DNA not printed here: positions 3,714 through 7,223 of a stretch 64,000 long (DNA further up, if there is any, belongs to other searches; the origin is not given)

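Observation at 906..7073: Two adjacent large fiber genes (964 and 1069 aa) share a conserved ~115-aa N-terminal domain but have unrelated distal regions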

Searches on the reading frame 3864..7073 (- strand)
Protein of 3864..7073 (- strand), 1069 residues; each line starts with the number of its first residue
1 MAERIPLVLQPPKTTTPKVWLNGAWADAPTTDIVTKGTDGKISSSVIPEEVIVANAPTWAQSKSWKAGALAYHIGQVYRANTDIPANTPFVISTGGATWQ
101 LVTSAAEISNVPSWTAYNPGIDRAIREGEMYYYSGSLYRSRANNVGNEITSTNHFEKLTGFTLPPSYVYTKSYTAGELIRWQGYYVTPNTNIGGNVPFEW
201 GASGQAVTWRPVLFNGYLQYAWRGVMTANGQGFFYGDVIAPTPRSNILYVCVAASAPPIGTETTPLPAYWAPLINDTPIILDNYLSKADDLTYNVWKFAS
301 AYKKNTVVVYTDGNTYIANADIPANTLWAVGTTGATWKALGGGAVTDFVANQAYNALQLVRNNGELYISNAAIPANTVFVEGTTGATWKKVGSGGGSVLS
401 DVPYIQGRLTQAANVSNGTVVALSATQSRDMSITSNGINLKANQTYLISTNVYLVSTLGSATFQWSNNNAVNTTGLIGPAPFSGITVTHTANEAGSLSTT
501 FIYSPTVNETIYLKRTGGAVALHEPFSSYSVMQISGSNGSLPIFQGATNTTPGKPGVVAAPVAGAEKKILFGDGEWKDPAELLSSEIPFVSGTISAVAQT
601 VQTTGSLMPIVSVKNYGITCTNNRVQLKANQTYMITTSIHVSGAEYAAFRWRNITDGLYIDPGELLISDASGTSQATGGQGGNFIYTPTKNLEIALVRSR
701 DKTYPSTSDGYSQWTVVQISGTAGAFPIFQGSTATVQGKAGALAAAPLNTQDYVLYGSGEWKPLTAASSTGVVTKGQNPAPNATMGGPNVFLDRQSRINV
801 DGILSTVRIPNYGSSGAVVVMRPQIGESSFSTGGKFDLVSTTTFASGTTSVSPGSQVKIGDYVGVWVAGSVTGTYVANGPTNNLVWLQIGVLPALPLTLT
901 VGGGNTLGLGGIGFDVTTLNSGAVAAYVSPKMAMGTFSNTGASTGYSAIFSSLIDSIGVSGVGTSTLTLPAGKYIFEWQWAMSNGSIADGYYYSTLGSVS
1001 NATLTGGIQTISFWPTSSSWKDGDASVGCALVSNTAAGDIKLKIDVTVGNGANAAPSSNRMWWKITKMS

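Call 7: search_protein_families(library=pfam, proteins=[window:3864-7073:-], max_evalue=1)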
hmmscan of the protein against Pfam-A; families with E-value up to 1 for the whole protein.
window:3864-7073:- (1069 aa): 0 families

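Call 8: search_protein_families(library=phrogs, proteins=[window:3864-7073:-], max_evalue=0.01)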
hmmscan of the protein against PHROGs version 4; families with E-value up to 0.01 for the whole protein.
window:3864-7073:- (1069 aa): 1 family
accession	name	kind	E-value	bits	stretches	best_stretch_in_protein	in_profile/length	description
phrog_4302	-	unknown function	2.1e-07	31.1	1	543-578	217-252/499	-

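Call 13: search_dna_similar(query=window:3864-7073:-, collection=phages, mode=protein, max_rows=40, max_evalue=0.001)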
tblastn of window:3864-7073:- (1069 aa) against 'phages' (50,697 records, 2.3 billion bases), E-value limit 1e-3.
Records with a match: 14; places in all: 15; records where one place covers at least 80% of the query: 2.
Best place of each record, by identity: 80-90% 2; <60% 12.
By first word of the organism name: Vibrio 8; Aeromonas 6.
By host as written in the record: Vibrio mediterranei 4; Aeromonas hydrophila 2; - 2; Aeromonas salmonicida 2; Aeromonas hydrophila BIOTECH 10089 1; Vibrio campbellii BB120 1; Vibrio coralliilyticus LMG20984 (YB1) 1; Aliivibrio fischeri ES114 1.
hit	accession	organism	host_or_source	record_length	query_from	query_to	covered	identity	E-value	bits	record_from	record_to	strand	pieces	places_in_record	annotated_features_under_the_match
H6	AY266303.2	Aeromonas phage Aeh1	Aeromonas hydrophila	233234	1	1069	100%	84.8%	0e+0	2244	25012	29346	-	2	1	hypothetical protein (x2)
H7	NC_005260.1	Aeromonas phage Aeh1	Aeromonas hydrophila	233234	1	1069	100%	84.8%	0e+0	2244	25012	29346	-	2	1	hypothetical protein (x2)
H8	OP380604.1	Aeromonas phage avDM12-TAAL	Aeromonas hydrophila BIOTECH 10089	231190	1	331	31%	43.2%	1e-79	293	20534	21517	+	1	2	hypothetical protein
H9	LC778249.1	Aeromonas phage phiWae14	urban sewage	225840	1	1069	22%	50.6%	5e-32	236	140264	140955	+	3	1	hypothetical protein (x2)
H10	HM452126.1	Aeromonas phage phiAS5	Aeromonas salmonicida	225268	12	310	28%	35.9%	8e-51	203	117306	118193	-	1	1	hypothetical protein (x3)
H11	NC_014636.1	Aeromonas phage phiAS5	Aeromonas salmonicida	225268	12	310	28%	35.9%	8e-51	203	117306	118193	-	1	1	hypothetical protein (x3)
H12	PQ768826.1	Vibrio phage Bakedbeans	Vibrio campbellii BB120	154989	59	453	37%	24.4%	2e-6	59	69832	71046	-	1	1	hypothetical protein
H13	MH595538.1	Vibrio phage BONAISHI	Vibrio coralliilyticus LMG20984 (YB1)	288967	59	354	28%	25.4%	1e-3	49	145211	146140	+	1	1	hypothetical protein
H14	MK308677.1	Vibrio phage vB_VmeM-Yong MS32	Vibrio mediterranei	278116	64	338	26%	26.4%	2e-4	52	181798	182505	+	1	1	hypothetical protein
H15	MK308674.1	Vibrio phage vB_VmeM-Yong XC31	Vibrio mediterranei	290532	64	338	26%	26.4%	2e-4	52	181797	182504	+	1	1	hypothetical protein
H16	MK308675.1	Vibrio phage vB_VmeM-Yong XC32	Vibrio mediterranei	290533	64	338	26%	26.4%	2e-4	52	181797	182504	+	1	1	hypothetical protein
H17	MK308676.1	Vibrio phage vB_VmeM-Yong MS31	Vibrio mediterranei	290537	64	338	26%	26.4%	2e-4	52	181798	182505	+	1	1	hypothetical protein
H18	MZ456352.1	Vibrio phage HNL01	Aliivibrio fischeri ES114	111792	302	388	8%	51.7%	1e-13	82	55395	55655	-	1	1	hypothetical protein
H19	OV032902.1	Vibrio phage vB_VpaM_sm033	-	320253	47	145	9%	31.0%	3e-5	54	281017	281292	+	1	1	hypothetical protein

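Call 16: get_annotated_region(hit=H9, flank=9000)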
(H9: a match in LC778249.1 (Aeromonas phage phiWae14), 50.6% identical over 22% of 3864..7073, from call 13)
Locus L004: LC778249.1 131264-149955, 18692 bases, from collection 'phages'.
description: Aeromonas phage phiWae14 DNA, complete genome.
organism: Aeromonas phage phiWae14 (NCBI taxid 3063959)
taxonomy: Viruses
host: -; source: urban sewage; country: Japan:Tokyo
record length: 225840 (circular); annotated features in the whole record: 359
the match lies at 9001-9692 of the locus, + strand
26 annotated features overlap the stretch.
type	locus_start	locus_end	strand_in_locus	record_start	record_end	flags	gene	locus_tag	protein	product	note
CDS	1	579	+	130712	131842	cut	nrdB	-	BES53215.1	ribonucleotide-diphosphate reductase subunit beta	-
CDS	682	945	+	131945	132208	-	-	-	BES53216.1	hypothetical protein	-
CDS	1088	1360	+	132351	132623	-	-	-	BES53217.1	hypothetical protein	-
CDS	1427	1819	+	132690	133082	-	-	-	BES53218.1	hypothetical protein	-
CDS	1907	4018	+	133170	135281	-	nrdD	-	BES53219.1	anaerobic ribonucleoside-triphosphate reductase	-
CDS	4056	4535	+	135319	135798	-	nrdG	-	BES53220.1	anaerobic ribonucleoside-triphosphate reductase-activating protein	-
CDS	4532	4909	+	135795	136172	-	grcA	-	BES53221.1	autonomous glycyl radical cofactor GrcA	-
CDS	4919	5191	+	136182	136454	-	-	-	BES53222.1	hypothetical protein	-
CDS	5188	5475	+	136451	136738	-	-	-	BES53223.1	hypothetical protein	-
CDS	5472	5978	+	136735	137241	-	-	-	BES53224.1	hypothetical protein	-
CDS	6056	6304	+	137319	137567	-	-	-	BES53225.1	hypothetical protein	-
CDS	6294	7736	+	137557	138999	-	-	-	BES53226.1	hypothetical protein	-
CDS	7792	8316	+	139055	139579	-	-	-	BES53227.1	hypothetical protein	-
CDS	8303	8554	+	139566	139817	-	-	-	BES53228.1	hypothetical protein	-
CDS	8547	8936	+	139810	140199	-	-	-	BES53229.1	hypothetical protein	-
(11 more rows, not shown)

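Call 22: find_homologous_proteins(query=window:3864-7073:-, max_evalue=0.001)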
Query window:3864-7073:- (1069 aa): 11 proteins with E <= 0.001 among 8000 candidates.
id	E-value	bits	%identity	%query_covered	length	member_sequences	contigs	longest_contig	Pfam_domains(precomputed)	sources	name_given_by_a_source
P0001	0.0e+0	2378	100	100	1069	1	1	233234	-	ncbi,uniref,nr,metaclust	ncbi:hypothetical protein Aeh1ORF026c [Aeromonas phage Aeh1]|uniref:Uncharacterized protein n=1 Tax=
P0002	2.7e-59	219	30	50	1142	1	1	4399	-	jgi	-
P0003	6.6e-32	128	30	29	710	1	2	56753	PF02839.20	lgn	-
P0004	2.6e-28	117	36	10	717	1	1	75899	PF02839.20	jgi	jgi:hypothetical protein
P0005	6.4e-27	112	24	32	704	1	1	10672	PF02839.20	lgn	-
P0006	9.5e-27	111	26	26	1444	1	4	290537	PF02839.20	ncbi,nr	ncbi:hypothetical protein [Vibrio phage vB_VmeM-Yong XC32]|nr:hypothetical protein [Vibrio phage vB_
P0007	1.6e-25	107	41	10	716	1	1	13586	PF02839.20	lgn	-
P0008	6.1e-22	95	25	31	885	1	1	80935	PF02839.20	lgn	-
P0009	1.1e-18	85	41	11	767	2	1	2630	PF02839.20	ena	-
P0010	3.3e-13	67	24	29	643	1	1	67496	PF07484.18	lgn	-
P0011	1.2e-4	38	60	4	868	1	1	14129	PF22337.2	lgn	-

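Call 23: search_protein_families(library=pfam, proteins=[P0002, P0003, P0004, P0005, P0006, P0007, P0008, P0009, P0010, P0011], max_evalue=0.01)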
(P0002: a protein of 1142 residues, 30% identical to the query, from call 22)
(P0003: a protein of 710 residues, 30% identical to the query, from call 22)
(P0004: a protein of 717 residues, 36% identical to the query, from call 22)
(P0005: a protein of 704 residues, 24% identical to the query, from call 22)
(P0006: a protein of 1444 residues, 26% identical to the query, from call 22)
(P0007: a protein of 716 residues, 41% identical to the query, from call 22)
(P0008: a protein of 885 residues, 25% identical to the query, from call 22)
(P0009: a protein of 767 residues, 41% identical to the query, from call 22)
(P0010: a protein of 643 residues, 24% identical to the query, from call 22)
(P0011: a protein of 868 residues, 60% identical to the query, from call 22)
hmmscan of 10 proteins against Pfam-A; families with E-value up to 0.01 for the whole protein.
P0002 (1142 aa): 0 families

P0003 (710 aa): 1 family
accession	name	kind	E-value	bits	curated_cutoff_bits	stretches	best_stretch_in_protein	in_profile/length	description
PF02839.19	CBM_5_12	-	4.1e-12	46.4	26.2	0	507-522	1-16/44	Carbohydrate-binding module family 5/12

P0004 (717 aa): 2 families
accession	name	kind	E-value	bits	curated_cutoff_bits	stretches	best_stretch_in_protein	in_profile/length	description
PF02839.19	CBM_5_12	-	1.7e-11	44.4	26.2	0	393-415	1-31/44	Carbohydrate-binding module family 5/12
PF18957.6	RibLong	-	0.0015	19.7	27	0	535-557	30-52/93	Long Rib domain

P0005 (704 aa): 1 family
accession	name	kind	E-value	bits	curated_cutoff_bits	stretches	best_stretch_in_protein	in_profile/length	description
PF02839.19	CBM_5_12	-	4.9e-11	42.9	26.2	1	343-383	2-43/44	Carbohydrate-binding module family 5/12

P0006 (1444 aa): 2 families
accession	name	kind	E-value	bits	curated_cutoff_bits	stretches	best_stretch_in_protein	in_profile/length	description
PF02839.19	CBM_5_12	-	1.7e-34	118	26.2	1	658-687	2-30/44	Carbohydrate-binding module family 5/12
PF10271.14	Tmp39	-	0.00023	20.7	28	0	227-267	298-341/422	Putative transmembrane protein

P0007 (716 aa): 1 family
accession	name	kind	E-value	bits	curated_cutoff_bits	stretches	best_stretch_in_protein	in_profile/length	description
PF02839.19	CBM_5_12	-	6.4e-17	61.7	26.2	2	239-280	1-43/44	Carbohydrate-binding module family 5/12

P0008 (885 aa): 1 family
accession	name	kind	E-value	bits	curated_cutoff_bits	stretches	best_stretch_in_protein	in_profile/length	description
PF02839.19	CBM_5_12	-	4.5e-10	39.8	26.2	1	438-459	1-22/44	Carbohydrate-binding module family 5/12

P0009 (767 aa): 2 families
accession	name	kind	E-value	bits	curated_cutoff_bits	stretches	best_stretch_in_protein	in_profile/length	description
PF02839.19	CBM_5_12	-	1.1e-06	29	26.2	1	248-281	1-35/44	Carbohydrate-binding module family 5/12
PF09956.15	Phage_cement_2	-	0.0003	21.6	24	1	46-139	8-91/103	Phage cement protein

P0010 (643 aa): 2 families
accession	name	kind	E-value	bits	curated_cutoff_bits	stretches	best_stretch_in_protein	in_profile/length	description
PF07484.17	Collar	-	9.6e-24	83.6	24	1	495-551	1-57/57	Phage Tail Collar Domain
PF07880.17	T4_gp9_10_N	-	0.0086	16.6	25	0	6-37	3-34/175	Bacteriophage T4 gp9/10-like protein, N-terminal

P0011 (868 aa): 1 family
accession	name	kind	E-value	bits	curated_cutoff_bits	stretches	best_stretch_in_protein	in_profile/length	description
PF22337.1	Phage_fiber_rpt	-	3.5e-06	27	27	1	254-281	2-29/34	Phage tail fiber repeats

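Call 30: search_solved_structures(query=window:3864-7073:-, max_evalue=10, show_alignments=2)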
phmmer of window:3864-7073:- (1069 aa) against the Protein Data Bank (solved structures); distinct sequences matched with E-value up to 10: 1.
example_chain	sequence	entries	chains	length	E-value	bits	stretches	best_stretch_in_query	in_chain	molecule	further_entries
6w6m_A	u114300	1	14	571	0.58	11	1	364-505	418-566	Type IV pilus secretin PilQ family protein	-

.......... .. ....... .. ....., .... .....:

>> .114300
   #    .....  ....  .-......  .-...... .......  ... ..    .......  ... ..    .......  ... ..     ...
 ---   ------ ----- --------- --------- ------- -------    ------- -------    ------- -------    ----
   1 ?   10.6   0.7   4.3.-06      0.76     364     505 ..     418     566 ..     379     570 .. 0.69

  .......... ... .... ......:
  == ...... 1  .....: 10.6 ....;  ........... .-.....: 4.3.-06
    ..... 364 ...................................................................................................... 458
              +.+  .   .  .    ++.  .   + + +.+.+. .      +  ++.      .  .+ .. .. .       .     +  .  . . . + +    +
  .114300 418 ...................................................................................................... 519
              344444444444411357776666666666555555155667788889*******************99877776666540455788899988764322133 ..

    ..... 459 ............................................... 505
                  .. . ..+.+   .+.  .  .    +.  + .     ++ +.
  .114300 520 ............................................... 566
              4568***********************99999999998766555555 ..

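Call 90: predict_structure(alignment_id=A1)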
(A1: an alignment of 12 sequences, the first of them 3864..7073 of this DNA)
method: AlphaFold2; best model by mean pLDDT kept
length: 1069 residues; sequences in the alignment: 12
mean_pLDDT: 45.0   pTM: 0.28
mean pLDDT of the five models: 45.0, 41.8, 41.8, 41.0, 40.4
residues with pLDDT >= 90: 31; 70-90: 150; 50-70: 76; < 50: 812
segments of 3 or more residues with pLDDT < 50: 1-29, 31-51, 104-128, 132-136, 143-153, 159-161, 215-293, 393-622, 637-682, 696-1016, 1019-1022, 1027-1042, 1050-1059, 1063-1069
pLDDT, mean of each block of 10 residues (from residue 1): 30 39 45 36 37 66 83 84 89 89 45 36 44 49 46 50 77 89 83 86 65 44 31 27 29 30 32 30 31 66 84 81 88 85 68 84 80 89 86 38 26 26 27 31 34 29 32 29 27 32 33 37 30 29 30 37 37 44 31 24 40 37 58 55 36 32 29 38 61 52 39 42 37 35 29 26 28 29 32 29 32 37 35 38 40 39 39 41 44 42 41 37 34 30 32 30 32 37 37 37 40 48 49 43 51 46 44
secondary structure, 60 per line:
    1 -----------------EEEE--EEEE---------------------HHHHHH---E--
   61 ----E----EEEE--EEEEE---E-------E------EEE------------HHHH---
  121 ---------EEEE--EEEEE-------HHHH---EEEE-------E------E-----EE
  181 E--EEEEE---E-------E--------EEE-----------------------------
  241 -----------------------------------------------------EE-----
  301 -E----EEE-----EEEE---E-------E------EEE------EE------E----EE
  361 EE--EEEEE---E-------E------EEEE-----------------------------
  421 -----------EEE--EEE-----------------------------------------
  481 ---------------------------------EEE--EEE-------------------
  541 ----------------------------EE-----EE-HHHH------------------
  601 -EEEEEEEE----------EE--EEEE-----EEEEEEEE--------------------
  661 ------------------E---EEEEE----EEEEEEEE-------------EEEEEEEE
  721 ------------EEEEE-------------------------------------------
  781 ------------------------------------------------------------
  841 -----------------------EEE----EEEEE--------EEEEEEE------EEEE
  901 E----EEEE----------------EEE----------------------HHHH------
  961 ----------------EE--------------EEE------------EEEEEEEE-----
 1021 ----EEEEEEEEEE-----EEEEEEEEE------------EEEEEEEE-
elements in order (helices of 4 or more, strands of 3 or more residues): E18-21 E24-27 H49-54 E70-73 E76-80 E99-101 H114-117 E130-133 E136-140 H148-151 E155-158 E179-181 E184-188 E209-211 E307-309 E315-318 E337-339 E359-362 E365-369 E388-391 E432-434 E437-439 E514-516 E519-521 H579-582 E602-609 E624-627 E633-640 E683-687 E692-699 E713-720 E733-737 E864-866 E871-875 E884-890 E897-901 E906-909 E926-928 H951-954 E993-995 E1008-1015 E1025-1034 E1040-1048 E1061-1068

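Call 94: fold_search(model_id=the predicted structure, library=pdb)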
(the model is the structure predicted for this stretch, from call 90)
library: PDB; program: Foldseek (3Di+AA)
matches with E <= 10: 90; with E <= 0.001: 3
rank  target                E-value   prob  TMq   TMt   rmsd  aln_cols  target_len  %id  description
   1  8fqc_P1               2.0e-04  1.00  0.05  0.27  24.2       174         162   21  Structure of baseplate with receptor binding complex of Agrobacterium phage Milano (released 2024-01-31)
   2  9jeo_A                8.5e-04  1.00  0.06  0.12  10.8       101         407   23  Chito oligosaccharide deacetylase from vibrio campbellii (VhCOD) in complex with N-acetyl-beta-D-glucosaminyl-1,4-D-gl (released 2025-09-10)
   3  8fqc_Q1               1.0e-03  1.00  0.05  0.25  21.3       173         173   20  Structure of baseplate with receptor binding complex of Agrobacterium phage Milano (released 2024-01-31)
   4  3wx7_A                1.1e-03  1.00  0.05  0.12  11.6       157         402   15  Crystal structure of COD (released 2014-12-03)
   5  9jeo_D                2.2e-03  1.00  0.06  0.12  10.2        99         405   22  Chito oligosaccharide deacetylase from vibrio campbellii (VhCOD) in complex with N-acetyl-beta-D-glucosaminyl-1,4-D-gl (released 2025-09-10)
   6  4ny2_A                3.4e-03  1.00  0.06  0.12  10.5       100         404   19  Structure of Vibrio cholerae chitin de-N-acetylase in complex with acetate ion (ACT) in P 21 (released 2014-08-13)
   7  4nyy_A                3.8e-03  1.00  0.06  0.12  10.4       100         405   19  Structure of Vibrio cholerae chitin de-N-acetylase in complex with acetate ion (ACT) in P 2 21 21 (released 2014-08-13)
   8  9jen_A                4.2e-03  1.00  0.05  0.12  10.1       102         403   20  Chito oligosaccharide deacetylase from vibrio campbellii (VhCOD) complex Tetraacetyl-Chitotetraose Oligosaccharide (Gl (released 2025-09-10)
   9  8yfp_B                4.7e-03  1.00  0.05  0.12  14.0       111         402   22  Chito oligosaccharide deacetylase from vibrio campbellii (VhCOD) (released 2025-02-26)
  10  4nyu                  4.7e-03  1.00  0.06  0.12  10.4        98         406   19  Structure of Vibrio cholerae chitin de-N-acetylase in complex with acetate ion (ACT) in C 2 2 21 (released 2014-08-13)
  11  9jt0_A                5.0e-03  1.00  0.06  0.12  11.2       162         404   16  Chito oligosaccharide deacetylase from vibrio campbellii (VhCOD) complex with Chitobiose (released 2025-10-01)
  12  8yfp_A                6.5e-03  1.00  0.05  0.12  14.5       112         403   21  Chito oligosaccharide deacetylase from vibrio campbellii (VhCOD) (released 2025-02-26)
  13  8yh4_A                6.5e-03  1.00  0.05  0.12  10.1       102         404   20  Chito oligosaccharide deacetylase from vibrio campbellii (VhCOD) in complex with chitosanbiose (GlcN)2 (released 2025-03-05)
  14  4nyy_C                6.9e-03  1.00  0.06  0.12  10.4       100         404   19  Structure of Vibrio cholerae chitin de-N-acetylase in complex with acetate ion (ACT) in P 2 21 21 (released 2014-08-13)
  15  4nz4_A                8.5e-03  1.00  0.06  0.12  10.4       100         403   19  Structure of Vibrio cholerae chitin de-N-acetylase in complex with 2-(ACETYLAMINO)-2-DEOXY-A-D-GLUCOPYRANOSE (NDG) and (released 2014-08-13)
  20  2d49_MODEL_1_A        1.6e-01  1.00  0.04  0.64   2.9        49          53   20  Solution structure of the Chitin-Binding Domain of Streptomyces griseus Chitinase C (released 2006-10-11)
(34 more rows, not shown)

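Call 111: find_encoding_contigs(protein=P0010, flank=10000, max_places=1)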
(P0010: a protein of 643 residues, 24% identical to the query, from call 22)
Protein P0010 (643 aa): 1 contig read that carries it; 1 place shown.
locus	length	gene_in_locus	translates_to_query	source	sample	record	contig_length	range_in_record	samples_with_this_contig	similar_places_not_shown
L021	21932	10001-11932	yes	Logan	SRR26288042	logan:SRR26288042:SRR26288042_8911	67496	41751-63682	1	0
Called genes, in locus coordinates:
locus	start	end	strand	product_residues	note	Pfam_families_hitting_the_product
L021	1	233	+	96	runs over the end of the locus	-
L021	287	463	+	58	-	-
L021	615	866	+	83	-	-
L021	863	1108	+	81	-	-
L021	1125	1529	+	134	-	-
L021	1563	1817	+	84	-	-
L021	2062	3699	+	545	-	PF00239:Resolvase, PF07508:Recombinase, PF13408:Zn_ribbon_recom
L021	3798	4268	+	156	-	-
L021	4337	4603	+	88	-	-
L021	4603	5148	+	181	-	-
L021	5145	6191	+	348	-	-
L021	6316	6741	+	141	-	-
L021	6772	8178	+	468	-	PF07676:PD40 (faint), PF23381:Beta-prop_IFT122_1st (faint), PF23414:Beta-prop_EML_2 (faint), PF25174:Beta-prop_THOC3 (faint)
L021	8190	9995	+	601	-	PF18981:InlK_D3 (weak)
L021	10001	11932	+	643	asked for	PF07484:Collar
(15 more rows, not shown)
